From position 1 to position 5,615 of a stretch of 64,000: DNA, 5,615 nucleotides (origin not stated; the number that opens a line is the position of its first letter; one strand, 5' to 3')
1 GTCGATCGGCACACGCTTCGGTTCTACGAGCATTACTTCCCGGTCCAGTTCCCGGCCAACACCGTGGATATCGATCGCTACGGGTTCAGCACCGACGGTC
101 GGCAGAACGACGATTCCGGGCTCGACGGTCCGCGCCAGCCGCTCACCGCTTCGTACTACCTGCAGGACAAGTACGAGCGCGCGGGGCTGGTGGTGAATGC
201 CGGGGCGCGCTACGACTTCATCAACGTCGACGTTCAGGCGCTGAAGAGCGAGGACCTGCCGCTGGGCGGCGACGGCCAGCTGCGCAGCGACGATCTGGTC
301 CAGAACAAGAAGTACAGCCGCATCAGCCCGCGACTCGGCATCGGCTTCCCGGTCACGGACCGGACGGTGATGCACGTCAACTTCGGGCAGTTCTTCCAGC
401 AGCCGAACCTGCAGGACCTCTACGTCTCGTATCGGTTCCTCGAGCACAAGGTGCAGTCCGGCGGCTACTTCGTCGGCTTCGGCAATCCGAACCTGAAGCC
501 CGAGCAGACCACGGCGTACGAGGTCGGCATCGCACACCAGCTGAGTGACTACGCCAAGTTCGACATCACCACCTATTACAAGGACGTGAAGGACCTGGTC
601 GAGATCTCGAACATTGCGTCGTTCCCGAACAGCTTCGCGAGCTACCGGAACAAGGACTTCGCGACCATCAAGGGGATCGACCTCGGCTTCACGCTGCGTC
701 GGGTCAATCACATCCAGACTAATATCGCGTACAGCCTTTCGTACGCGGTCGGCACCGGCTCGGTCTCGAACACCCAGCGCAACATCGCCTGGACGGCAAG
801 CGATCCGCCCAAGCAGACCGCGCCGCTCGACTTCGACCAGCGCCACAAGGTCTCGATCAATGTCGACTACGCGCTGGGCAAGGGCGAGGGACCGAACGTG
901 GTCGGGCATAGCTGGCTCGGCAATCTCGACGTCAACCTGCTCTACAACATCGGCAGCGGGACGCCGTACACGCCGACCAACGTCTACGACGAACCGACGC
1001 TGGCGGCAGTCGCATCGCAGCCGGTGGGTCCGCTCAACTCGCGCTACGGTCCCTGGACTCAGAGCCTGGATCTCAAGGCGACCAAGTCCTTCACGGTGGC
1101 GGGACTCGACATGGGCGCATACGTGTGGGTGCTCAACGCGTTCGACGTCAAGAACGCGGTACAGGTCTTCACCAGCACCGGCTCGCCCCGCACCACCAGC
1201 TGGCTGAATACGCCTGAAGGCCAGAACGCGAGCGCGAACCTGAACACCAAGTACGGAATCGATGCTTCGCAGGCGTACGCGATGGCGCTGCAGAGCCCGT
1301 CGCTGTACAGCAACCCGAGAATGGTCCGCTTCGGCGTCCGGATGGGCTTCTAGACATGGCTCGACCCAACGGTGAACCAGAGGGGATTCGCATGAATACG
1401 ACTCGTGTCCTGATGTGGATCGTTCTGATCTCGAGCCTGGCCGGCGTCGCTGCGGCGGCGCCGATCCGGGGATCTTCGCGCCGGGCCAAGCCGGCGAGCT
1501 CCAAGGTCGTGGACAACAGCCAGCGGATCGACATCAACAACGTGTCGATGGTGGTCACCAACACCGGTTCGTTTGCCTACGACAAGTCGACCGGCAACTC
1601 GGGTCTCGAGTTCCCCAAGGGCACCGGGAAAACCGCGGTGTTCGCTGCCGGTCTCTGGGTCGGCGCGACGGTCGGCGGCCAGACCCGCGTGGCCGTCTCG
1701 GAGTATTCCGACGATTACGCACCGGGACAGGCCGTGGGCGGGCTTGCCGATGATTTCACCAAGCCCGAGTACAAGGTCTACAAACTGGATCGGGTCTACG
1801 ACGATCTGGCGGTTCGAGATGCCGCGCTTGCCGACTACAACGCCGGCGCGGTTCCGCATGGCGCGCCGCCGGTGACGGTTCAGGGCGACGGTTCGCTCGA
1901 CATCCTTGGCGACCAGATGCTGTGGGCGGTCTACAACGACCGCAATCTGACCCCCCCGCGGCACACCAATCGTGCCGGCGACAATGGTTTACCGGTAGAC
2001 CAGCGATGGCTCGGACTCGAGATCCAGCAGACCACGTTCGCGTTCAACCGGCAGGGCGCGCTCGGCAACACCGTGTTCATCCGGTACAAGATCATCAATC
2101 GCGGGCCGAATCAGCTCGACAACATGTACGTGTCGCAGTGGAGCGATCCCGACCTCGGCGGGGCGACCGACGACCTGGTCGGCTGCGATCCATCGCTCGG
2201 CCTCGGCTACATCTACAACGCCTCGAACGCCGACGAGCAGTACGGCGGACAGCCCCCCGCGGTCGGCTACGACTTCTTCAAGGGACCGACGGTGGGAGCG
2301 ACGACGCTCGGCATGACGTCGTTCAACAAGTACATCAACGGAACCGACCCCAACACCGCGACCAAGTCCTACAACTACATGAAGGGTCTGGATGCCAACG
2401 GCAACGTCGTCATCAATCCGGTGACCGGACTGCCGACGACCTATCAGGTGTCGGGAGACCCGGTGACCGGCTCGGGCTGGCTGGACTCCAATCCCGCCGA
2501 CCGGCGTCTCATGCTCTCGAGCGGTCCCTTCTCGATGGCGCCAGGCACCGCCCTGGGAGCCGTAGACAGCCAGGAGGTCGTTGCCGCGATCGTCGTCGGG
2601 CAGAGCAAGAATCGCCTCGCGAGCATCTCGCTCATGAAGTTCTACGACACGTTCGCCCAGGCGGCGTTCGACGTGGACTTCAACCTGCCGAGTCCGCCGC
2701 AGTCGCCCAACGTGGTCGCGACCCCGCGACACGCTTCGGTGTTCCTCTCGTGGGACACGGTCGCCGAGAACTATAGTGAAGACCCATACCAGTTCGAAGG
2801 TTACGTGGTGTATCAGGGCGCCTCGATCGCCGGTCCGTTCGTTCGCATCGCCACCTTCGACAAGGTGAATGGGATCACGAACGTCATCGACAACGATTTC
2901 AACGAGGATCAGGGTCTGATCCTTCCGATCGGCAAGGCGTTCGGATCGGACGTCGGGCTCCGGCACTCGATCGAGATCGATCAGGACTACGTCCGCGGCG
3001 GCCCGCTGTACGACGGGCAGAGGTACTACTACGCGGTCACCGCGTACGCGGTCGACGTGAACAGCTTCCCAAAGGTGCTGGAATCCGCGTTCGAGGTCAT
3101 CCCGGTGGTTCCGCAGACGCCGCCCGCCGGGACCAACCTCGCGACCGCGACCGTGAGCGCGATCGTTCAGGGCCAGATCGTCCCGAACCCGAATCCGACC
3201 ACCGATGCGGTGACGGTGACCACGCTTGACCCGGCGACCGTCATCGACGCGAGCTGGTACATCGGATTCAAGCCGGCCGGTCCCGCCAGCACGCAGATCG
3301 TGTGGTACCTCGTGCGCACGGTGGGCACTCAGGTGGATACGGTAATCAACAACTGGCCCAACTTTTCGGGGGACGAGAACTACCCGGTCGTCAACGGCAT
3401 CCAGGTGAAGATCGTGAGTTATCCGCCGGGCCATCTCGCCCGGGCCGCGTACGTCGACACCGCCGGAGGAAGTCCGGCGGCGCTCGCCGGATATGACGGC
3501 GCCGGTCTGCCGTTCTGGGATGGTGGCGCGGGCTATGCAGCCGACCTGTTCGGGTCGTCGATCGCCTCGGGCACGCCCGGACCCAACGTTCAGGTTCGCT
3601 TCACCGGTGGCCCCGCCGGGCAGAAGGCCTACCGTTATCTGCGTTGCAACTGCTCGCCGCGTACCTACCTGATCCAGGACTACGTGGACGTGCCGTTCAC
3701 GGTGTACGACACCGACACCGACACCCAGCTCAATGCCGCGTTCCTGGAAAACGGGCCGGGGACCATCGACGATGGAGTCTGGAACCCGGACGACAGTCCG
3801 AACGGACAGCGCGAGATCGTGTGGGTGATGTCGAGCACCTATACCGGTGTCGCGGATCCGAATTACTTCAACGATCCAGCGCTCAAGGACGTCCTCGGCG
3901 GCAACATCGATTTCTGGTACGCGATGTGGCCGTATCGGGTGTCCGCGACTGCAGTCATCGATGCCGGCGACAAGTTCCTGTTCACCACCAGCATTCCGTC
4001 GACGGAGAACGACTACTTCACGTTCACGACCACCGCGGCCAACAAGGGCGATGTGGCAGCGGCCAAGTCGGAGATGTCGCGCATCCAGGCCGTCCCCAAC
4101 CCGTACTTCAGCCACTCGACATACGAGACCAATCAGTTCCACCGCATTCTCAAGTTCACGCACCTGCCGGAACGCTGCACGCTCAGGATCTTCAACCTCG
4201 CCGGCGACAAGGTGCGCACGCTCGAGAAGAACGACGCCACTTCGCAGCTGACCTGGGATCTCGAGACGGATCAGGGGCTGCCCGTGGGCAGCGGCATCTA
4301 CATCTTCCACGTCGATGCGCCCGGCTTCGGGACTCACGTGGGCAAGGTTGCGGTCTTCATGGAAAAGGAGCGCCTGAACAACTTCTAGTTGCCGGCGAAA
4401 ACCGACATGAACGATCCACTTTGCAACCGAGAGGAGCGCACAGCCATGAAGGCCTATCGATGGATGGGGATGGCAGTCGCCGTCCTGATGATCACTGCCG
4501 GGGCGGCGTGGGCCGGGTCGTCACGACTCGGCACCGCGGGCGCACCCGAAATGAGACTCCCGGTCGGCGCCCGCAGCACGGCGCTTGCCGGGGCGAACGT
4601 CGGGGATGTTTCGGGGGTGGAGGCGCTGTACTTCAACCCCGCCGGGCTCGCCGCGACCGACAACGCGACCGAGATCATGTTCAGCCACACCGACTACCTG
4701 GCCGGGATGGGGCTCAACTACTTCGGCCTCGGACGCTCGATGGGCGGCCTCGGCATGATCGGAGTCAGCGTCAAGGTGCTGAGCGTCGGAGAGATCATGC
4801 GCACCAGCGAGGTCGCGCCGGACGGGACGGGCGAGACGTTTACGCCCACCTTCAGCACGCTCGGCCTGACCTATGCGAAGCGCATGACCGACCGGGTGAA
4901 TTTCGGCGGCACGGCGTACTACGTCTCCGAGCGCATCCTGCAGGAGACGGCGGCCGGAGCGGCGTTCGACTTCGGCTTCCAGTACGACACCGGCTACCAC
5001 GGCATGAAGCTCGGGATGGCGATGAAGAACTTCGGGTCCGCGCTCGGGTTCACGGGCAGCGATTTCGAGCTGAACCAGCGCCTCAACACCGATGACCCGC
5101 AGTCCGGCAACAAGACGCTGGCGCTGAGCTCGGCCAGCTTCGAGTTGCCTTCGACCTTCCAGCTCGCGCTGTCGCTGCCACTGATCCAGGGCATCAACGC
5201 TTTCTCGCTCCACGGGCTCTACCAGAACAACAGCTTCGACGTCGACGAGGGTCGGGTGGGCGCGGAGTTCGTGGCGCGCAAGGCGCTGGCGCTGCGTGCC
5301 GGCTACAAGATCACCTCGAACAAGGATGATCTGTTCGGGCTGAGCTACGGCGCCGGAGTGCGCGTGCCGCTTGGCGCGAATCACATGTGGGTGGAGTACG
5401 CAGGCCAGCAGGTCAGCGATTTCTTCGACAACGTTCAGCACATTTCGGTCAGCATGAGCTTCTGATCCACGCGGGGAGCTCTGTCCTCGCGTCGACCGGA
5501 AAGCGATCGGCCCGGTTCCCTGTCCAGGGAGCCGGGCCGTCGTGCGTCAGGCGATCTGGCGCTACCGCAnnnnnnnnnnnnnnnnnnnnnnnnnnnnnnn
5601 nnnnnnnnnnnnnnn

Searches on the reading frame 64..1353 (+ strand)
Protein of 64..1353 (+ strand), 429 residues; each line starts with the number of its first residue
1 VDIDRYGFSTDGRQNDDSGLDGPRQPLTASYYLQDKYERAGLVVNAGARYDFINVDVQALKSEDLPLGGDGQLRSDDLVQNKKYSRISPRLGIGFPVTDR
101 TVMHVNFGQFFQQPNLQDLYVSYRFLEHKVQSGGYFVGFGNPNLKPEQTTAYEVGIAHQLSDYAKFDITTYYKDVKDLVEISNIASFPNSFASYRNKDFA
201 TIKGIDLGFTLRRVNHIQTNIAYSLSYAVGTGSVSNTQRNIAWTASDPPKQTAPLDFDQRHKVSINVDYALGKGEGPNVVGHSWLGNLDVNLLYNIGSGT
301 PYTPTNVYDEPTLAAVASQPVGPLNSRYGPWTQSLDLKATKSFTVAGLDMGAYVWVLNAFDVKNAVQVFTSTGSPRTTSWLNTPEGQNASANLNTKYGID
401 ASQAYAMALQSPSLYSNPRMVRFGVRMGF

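Call 18: search_protein_families(library=pfam, proteins=[window:64-1353:+], max_evalue=0.001)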
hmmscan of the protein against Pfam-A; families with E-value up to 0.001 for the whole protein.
window:64-1353:+ (429 aa): 3 families
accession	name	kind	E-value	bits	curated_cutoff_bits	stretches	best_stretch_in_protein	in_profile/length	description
PF00593.30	TonB_dep_Rec_b-barrel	-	1.2e-28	101.6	27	1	21-345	161-423/436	TonB dependent receptor-like, beta-barrel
PF25183.1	OMP_b-brl_4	-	1.2e-14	54.1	30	2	190-320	593-731/838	Outer membrane beta barrel domain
PF14905.12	OMP_b-brl_3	-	1.9e-09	37.6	27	1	32-243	118-314/408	Outer membrane protein beta-barrel family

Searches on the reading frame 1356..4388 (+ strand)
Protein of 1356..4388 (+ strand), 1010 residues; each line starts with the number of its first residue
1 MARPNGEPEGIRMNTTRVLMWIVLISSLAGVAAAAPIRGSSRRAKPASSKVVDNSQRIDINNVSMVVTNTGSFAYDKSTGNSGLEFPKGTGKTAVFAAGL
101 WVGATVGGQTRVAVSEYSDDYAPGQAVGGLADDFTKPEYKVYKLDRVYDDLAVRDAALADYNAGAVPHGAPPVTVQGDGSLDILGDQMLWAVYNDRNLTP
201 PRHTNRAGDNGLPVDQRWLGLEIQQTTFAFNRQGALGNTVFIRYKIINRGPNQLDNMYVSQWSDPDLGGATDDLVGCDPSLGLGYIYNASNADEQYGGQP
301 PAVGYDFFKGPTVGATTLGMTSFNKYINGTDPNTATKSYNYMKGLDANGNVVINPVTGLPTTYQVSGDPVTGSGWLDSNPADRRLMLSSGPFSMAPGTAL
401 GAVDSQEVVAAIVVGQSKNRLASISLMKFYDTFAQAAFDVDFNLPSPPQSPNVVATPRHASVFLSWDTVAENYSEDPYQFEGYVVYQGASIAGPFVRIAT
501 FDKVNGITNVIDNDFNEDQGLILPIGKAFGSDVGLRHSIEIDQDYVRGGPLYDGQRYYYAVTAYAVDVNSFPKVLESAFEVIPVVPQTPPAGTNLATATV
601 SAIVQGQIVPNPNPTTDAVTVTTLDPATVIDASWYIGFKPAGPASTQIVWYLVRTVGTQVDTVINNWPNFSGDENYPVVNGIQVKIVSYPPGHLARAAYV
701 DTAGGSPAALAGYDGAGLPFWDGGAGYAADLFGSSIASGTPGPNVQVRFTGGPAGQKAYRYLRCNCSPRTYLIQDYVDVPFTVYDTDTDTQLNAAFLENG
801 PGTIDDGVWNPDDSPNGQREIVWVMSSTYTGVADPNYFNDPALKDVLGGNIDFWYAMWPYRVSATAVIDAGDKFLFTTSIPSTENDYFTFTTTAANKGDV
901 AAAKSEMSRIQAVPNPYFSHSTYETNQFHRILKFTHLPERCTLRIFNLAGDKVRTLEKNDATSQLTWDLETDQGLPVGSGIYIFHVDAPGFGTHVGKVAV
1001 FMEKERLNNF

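Call 18: search_protein_families(library=pfam, proteins=[window:1356-4388:+], max_evalue=0.001)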
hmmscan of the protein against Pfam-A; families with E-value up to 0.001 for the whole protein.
window:1356-4388:+ (1010 aa): 1 family
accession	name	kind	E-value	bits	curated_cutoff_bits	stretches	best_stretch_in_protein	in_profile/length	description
PF13860.13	FlgD_ig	-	0.00069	20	27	0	940-988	24-75/79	FlgD Ig-like domain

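Call 57: search_protein_families(library=ncbifam, proteins=[window:1356-4388:+], max_evalue=0.001)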
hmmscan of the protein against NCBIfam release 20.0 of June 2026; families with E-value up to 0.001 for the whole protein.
window:1356-4388:+ (1010 aa): 1 family
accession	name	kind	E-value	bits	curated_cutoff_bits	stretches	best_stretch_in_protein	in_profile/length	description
NF052228.1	T9SS_PorZ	equivalog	8.2e-05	21.2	260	1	897-1000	660-755/757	type IX secretion system anionic LPS delivery protein PorZ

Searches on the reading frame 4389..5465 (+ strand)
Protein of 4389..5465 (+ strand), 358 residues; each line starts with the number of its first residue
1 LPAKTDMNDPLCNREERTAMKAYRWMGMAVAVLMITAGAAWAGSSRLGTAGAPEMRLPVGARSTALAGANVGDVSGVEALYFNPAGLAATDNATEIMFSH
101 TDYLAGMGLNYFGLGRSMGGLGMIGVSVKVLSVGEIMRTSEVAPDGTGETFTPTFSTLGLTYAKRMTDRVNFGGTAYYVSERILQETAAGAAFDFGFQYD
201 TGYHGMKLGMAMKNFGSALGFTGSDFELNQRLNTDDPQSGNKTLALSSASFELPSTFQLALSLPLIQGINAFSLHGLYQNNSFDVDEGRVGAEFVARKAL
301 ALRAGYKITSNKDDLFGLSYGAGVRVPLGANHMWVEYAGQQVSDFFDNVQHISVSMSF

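Call 18: search_protein_families(library=pfam, proteins=[window:4389-5465:+], max_evalue=0.001)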
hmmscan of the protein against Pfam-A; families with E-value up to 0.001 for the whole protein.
window:4389-5465:+ (358 aa): 0 families

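Call 57: search_protein_families(library=ncbifam, proteins=[window:4389-5465:+], max_evalue=0.001)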
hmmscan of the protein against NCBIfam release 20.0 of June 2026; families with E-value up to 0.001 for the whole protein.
window:4389-5465:+ (358 aa): 4 families
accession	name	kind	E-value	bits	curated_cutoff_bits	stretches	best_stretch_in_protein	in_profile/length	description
NF033709.1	PorV_fam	subfamily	1.5e-40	139.8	90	1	50-358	2-326/326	PorV/PorQ family protein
NF033711.1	T9SS_PorQ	equivalog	1.7e-20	73.3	220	1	48-219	22-191/335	type IX secretion system protein PorQ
NF052325.1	PorVQ2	equivalog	1.2e-13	50.7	325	1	56-220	31-203/354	putative type IX sorting system protein PorV2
NF033710.1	T9SS_OM_PorV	equivalog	4.6e-11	42.5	250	1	35-224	9-213/367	type IX secretion system outer membrane channel protein PorV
